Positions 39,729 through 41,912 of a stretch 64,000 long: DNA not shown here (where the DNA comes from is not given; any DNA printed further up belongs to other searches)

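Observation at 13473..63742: Dispersed DNA-level motif (core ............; extended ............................) in intergenic and coding DNA, both orientations, all three frames: candidate uptake-signal-like or otherwise undescribed genome-wide signal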

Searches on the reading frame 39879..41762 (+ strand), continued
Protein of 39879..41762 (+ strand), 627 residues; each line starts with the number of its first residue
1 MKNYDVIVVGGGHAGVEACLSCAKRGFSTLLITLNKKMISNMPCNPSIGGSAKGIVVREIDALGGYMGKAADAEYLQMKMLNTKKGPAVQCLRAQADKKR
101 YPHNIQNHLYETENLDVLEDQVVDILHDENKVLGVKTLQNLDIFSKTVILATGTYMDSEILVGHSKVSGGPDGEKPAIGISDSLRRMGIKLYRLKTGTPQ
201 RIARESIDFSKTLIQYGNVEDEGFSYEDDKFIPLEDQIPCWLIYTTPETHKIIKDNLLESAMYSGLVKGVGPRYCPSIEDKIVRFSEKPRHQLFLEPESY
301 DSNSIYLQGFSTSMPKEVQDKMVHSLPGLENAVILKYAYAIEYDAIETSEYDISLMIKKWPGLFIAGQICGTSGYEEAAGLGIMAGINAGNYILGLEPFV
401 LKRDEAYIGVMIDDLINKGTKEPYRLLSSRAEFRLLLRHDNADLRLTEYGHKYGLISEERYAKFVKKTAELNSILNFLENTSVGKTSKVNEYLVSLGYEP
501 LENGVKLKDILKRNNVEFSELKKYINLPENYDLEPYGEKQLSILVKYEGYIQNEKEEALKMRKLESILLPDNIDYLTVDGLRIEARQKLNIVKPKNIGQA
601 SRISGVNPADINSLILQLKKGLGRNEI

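Call 38: find_encoding_contigs(protein=P0099, flank=10000, max_places=1)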
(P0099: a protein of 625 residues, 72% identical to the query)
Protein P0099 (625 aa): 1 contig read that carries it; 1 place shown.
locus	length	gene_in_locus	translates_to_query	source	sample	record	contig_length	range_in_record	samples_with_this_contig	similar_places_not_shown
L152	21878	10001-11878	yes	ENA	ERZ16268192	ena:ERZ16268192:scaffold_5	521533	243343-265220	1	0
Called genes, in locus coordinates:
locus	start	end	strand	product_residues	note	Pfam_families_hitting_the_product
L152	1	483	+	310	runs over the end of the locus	PF01336:tRNA_anti-codon (weak), PF01966:HD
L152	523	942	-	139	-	PF11969:DcpS_C, PF01230:HIT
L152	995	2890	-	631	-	-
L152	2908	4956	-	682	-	-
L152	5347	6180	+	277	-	PF02463:SMC_N (weak), PF00005:ABC_tran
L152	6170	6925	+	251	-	PF01458:SUFBD_core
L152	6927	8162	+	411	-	PF00155:Aminotran_1_2, PF00266:Aminotran_5, PF01053:Cys_Met_Meta_PP, PF01212:Beta_elim_lyase, PF01041:DegT_DnrJ_EryC1 (weak)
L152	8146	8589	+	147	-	PF01592:NifU_N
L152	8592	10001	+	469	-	PF19295:SufBD_N, PF01458:SUFBD_core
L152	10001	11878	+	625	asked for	PF00890:FAD_binding_2 (faint), PF01134:GIDA, PF07992:Pyr_redox_2 (weak), PF21680:GIDA_C_1st, PF13932:SAM_GIDA_C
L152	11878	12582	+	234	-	PF02527:GidB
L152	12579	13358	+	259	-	PF00142:Fer4_NifH (faint), PF01656:CbiA, PF02374:ArsA_ATPase (weak), PF06564:CBP_BcsQ, PF09140:MipZ, PF10609:ParA, PF13614:AAA_31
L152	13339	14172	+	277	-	PF02195:ParB_N, PF17762:HTH_ParB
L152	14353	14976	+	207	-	PF12822:ECF_trnsprt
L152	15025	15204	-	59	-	PF12797:Fer4_2 (weak), PF12838:Fer4_7 (weak), PF00037:Fer4 (weak), PF12837:Fer4_6 (weak), PF13237:Fer4_10 (weak), PF13459:Fer4_15, PF14697:Fer4_21 (weak), PF13370:Fer4_13, +1 more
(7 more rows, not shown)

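Call 39: find_encoding_contigs(protein=P0118, flank=10000, max_places=1)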
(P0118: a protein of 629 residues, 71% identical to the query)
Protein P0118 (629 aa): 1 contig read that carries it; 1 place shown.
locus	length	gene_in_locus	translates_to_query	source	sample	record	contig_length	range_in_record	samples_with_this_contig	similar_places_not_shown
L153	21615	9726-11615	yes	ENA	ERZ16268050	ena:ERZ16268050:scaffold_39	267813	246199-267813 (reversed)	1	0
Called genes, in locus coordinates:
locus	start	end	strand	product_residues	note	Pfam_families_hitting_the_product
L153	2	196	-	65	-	?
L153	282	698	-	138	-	PF11969:DcpS_C, PF01230:HIT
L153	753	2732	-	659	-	-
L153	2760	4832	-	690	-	-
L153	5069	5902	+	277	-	PF02463:SMC_N (weak), PF00005:ABC_tran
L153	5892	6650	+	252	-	PF01458:SUFBD_core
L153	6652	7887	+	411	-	PF00155:Aminotran_1_2, PF00266:Aminotran_5, PF01053:Cys_Met_Meta_PP, PF01212:Beta_elim_lyase, PF01041:DegT_DnrJ_EryC1 (weak)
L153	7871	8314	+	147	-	PF01592:NifU_N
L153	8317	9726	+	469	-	PF19295:SufBD_N, PF01458:SUFBD_core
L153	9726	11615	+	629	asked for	PF00890:FAD_binding_2 (faint), PF01134:GIDA, PF03486:HI0933_like (faint), PF07992:Pyr_redox_2 (weak), PF12831:FAD_oxidored (weak), PF21680:GIDA_C_1st, PF13932:SAM_GIDA_C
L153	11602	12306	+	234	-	PF02527:GidB, PF13847:Methyltransf_31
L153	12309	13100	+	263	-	PF00142:Fer4_NifH (faint), PF01656:CbiA, PF02374:ArsA_ATPase, PF06564:CBP_BcsQ, PF09140:MipZ, PF10609:ParA, PF13614:AAA_31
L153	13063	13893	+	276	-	PF02195:ParB_N, PF17762:HTH_ParB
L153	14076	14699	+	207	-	PF12822:ECF_trnsprt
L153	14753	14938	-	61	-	PF06902:Fer4_19 (faint), PF13459:Fer4_15, PF13370:Fer4_13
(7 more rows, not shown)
